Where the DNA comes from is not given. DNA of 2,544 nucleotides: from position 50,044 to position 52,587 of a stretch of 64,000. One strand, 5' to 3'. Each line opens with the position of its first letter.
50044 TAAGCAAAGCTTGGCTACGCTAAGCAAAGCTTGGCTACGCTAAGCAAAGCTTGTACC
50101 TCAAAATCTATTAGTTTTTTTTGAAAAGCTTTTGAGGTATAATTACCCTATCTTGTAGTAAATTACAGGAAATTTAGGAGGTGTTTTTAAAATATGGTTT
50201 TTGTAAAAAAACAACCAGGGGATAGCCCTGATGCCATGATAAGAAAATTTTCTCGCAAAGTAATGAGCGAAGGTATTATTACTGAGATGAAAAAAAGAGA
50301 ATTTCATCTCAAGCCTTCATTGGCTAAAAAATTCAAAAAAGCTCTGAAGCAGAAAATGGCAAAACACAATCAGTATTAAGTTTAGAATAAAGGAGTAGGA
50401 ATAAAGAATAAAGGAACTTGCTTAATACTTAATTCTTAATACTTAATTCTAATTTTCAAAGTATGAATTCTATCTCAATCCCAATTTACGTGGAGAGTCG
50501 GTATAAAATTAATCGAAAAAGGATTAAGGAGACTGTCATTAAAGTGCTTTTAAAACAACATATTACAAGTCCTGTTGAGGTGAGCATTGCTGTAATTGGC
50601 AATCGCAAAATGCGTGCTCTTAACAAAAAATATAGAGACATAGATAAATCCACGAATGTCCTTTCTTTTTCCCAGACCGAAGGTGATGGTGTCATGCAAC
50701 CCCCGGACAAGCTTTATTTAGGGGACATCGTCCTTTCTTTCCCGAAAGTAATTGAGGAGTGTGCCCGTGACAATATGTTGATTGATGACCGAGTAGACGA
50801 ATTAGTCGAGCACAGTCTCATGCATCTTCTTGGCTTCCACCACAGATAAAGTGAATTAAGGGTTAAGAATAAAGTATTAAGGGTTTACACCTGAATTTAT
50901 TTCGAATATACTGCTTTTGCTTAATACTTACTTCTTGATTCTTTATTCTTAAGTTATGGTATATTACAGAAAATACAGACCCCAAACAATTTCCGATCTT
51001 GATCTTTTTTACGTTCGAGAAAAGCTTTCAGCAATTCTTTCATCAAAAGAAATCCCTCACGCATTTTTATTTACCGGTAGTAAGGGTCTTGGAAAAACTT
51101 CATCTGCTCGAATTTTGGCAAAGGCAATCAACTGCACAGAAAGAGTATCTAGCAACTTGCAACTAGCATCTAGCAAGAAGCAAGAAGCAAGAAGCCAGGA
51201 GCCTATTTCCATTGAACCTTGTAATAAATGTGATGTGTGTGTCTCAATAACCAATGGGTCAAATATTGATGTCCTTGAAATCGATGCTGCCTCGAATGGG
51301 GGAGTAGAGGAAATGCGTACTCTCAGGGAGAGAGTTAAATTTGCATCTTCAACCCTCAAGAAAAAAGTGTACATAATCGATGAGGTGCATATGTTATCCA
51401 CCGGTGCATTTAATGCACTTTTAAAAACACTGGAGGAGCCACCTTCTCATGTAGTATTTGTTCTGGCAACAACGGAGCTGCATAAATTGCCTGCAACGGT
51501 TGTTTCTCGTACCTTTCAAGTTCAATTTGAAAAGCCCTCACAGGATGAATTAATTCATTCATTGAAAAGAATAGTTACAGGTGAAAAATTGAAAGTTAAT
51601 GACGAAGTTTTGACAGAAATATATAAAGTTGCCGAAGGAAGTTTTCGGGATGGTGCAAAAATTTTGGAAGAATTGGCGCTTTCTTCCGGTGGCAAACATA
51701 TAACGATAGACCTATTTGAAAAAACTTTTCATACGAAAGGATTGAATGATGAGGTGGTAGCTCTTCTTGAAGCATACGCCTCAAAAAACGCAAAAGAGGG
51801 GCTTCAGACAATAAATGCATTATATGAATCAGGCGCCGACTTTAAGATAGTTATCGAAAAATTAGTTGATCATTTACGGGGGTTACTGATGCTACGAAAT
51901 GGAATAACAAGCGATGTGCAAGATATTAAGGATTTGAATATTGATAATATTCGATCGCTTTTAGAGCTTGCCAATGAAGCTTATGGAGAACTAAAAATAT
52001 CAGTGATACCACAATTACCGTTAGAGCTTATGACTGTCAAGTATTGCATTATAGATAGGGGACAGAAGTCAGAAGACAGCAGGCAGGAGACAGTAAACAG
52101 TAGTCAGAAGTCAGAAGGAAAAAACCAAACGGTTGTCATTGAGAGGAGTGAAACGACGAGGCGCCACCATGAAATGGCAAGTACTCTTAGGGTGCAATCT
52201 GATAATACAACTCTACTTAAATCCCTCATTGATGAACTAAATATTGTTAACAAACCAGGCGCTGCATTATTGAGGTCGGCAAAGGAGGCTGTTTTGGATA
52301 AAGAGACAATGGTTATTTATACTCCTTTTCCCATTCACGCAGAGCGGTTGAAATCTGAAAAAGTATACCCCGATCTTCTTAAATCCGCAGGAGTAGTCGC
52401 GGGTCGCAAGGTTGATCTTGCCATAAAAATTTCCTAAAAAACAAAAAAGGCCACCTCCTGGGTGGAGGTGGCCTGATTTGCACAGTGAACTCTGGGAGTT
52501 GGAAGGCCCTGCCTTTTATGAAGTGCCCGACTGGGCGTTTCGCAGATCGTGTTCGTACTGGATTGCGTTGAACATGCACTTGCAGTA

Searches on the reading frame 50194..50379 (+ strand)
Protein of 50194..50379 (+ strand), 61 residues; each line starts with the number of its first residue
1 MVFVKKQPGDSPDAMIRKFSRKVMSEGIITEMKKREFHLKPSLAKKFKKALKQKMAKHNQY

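Call 56: find_encoding_contigs(protein=window:50194-50379:+, flank=4000, max_places=10)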
Protein window:50194-50379:+ (61 aa): 24 contigs read that carry it; 10 places shown.
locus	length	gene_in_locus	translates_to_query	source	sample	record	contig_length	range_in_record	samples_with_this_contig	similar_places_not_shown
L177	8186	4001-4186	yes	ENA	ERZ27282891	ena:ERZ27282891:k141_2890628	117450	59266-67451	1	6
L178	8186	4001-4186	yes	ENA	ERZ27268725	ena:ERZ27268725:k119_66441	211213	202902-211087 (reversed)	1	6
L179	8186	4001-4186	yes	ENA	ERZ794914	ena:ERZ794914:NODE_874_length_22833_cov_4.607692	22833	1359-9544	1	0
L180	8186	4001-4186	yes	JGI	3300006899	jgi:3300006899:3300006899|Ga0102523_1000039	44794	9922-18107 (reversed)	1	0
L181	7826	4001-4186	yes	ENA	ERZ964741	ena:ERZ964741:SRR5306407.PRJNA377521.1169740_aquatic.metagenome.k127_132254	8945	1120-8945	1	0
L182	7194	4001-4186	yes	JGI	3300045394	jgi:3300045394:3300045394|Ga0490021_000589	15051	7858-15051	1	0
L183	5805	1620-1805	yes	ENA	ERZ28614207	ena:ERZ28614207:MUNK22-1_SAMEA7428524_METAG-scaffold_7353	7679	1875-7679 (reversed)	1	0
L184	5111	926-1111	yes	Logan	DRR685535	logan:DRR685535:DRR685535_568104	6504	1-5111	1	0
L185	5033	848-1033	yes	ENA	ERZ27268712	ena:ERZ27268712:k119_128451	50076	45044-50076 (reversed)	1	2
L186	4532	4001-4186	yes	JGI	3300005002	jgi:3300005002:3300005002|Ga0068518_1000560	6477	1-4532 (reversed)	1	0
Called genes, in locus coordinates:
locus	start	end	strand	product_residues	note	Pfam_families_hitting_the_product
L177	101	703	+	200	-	-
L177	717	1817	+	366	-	PF01926:MMR_HSR1, PF02421:FeoB_N (weak), PF06071:YchF-GTPase_C, PF02824:TGS (faint)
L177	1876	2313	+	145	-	-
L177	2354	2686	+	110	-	PF11969:DcpS_C, PF01230:HIT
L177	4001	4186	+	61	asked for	PF01165:Ribosomal_S21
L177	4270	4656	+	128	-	PF02130:YbeY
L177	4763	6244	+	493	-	PF13177:DNA_pol3_delta2, PF00004:AAA, PF13401:AAA_22 (weak), PF12169:DNA_pol3_gamma3 (weak)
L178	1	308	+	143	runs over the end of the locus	?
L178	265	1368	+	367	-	PF01926:MMR_HSR1, PF02421:FeoB_N (weak), PF06071:YchF-GTPase_C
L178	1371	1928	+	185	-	-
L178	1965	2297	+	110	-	PF11969:DcpS_C, PF01230:HIT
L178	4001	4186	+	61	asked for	PF01165:Ribosomal_S21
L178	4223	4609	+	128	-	PF02130:YbeY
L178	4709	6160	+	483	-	PF13177:DNA_pol3_delta2 (weak), PF13401:AAA_22 (faint), PF13177:DNA_pol3_delta2, PF00004:AAA (weak)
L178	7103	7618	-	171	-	-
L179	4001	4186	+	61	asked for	PF01165:Ribosomal_S21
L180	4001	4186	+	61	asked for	PF01165:Ribosomal_S21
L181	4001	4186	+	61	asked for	PF01165:Ribosomal_S21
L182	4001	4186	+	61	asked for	PF01165:Ribosomal_S21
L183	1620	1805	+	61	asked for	PF01165:Ribosomal_S21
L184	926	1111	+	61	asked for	PF01165:Ribosomal_S21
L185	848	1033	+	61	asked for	PF01165:Ribosomal_S21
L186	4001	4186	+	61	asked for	PF01165:Ribosomal_S21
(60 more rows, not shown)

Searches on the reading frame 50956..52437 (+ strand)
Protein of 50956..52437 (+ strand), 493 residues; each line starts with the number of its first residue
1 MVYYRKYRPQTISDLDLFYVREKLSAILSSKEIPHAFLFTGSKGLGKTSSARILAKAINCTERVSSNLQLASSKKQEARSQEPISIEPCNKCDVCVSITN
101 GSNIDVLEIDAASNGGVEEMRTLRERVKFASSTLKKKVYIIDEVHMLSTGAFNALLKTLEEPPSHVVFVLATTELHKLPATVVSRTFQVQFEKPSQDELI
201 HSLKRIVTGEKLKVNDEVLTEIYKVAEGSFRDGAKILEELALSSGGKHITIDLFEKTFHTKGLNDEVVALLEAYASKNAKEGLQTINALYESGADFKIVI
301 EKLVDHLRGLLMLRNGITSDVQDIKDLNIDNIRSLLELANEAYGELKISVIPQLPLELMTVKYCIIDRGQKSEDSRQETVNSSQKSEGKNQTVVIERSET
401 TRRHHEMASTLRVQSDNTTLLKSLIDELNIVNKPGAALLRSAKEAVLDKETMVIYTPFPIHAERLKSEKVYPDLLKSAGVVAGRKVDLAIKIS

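Call 9: search_protein_families(library=pfam, proteins=[window:50956-52437:+])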
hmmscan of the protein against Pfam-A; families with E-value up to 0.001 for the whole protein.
window:50956-52437:+ (493 aa): 8 families
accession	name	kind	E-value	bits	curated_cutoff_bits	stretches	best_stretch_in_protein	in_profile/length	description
PF13177.12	DNA_pol3_delta2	-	3.4e-34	118.6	27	1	22-193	7-159/161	DNA polymerase III, delta subunit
PF00004.35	AAA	-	3.1e-11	44.3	21.2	1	38-192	2-128/131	ATPase family associated with various cellular activities (AAA)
PF13401.12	AAA_22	-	1.1e-06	29.5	27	1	38-173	9-123/130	AAA domain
PF12169.13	DNA_pol3_gamma3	-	3.3e-06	27.4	24.4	1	266-339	17-88/143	DNA polymerase III subunits gamma and tau domain III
PF07728.20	AAA_5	-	5.1e-05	23.7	22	0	128-165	65-96/139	AAA domain (dynein-related subfamily)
PF13245.12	AAA_19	-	7e-05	23.5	25.1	1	36-169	13-123/134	AAA domain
PF13604.12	AAA_30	-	0.00011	22.5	27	1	36-169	20-122/191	AAA domain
PF05496.18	RuvB_N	-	0.00025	21.3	27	0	30-70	29-69/159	Holliday junction DNA helicase RuvB P-loop domain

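Call 45: find_related_loci(query=window:50956-52437:+, collection=metagenome_contigs, flank=10000)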
Query window:50956-52437:+ (493 aa) in metagenome_contigs; peptide patterns used: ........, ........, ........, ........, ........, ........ (x = any residue, [..] = any of these).
600 stretches matched a pattern (row limit reached: there are more); 600 encode a relative of the query (tblastn E <= 1e-3); the best 80 are kept; 80 distinct loci.
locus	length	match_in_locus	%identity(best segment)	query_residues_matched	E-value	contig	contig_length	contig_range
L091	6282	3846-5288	43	1-485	8e-118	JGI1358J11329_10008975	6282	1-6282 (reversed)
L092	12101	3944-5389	40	1-490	2e-111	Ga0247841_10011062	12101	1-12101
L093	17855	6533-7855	37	1-488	1e-93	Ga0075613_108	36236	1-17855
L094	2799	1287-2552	35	1-469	3e-85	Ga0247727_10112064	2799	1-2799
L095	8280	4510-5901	35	2-469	8e-78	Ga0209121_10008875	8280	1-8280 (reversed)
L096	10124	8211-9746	33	1-488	1e-77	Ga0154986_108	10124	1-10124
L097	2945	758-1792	39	4-358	1e-76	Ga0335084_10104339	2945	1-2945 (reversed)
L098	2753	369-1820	35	2-466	1e-76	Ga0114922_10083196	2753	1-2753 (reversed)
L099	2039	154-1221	38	1-364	3e-78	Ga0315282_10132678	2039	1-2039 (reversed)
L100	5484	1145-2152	39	1-366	9e-75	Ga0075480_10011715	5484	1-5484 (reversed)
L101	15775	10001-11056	36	4-364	2e-74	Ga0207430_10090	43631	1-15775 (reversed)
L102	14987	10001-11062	37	2-364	1e-74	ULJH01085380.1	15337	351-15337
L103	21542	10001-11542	34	1-493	2e-74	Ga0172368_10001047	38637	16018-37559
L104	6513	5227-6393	35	4-404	8e-74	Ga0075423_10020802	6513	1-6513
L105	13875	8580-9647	38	2-362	1e-73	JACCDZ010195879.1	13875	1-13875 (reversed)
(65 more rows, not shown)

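Call 51: find_encoding_contigs(protein=window:50956-52437:+, flank=10000, max_places=3)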
Protein window:50956-52437:+ (493 aa): 14 contigs read that carry it; 3 places shown.
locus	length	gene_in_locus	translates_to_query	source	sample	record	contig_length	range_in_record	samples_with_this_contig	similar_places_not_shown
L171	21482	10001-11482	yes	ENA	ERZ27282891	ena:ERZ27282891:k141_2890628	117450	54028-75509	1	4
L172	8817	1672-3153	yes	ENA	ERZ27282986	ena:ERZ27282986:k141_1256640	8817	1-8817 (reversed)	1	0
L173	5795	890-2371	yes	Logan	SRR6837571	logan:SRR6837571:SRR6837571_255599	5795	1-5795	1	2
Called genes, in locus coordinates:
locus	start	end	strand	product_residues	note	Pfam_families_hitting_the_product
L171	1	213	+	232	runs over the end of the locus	PF01370:Epimerase (weak)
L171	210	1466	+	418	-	PF08421:Methyltransf_13, PF13489:Methyltransf_23, PF08484:Methyltransf_14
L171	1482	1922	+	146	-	-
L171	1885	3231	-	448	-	-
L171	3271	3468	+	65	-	-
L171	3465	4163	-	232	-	PF13847:Methyltransf_31 (weak)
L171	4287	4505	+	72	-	PF09834:DUF2061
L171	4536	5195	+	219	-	-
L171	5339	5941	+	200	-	-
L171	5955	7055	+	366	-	PF01926:MMR_HSR1, PF02421:FeoB_N (weak), PF06071:YchF-GTPase_C, PF02824:TGS (faint)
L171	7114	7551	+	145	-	-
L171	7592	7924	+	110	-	PF11969:DcpS_C, PF01230:HIT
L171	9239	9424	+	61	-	PF01165:Ribosomal_S21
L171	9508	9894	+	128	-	PF02130:YbeY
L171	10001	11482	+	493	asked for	PF13177:DNA_pol3_delta2, PF00004:AAA, PF13401:AAA_22 (weak), PF12169:DNA_pol3_gamma3 (weak)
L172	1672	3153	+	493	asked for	PF13177:DNA_pol3_delta2, PF00004:AAA, PF13401:AAA_22 (weak), PF12169:DNA_pol3_gamma3 (weak)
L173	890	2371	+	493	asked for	PF13177:DNA_pol3_delta2, PF00004:AAA, PF13401:AAA_22 (weak), PF12169:DNA_pol3_gamma3 (weak)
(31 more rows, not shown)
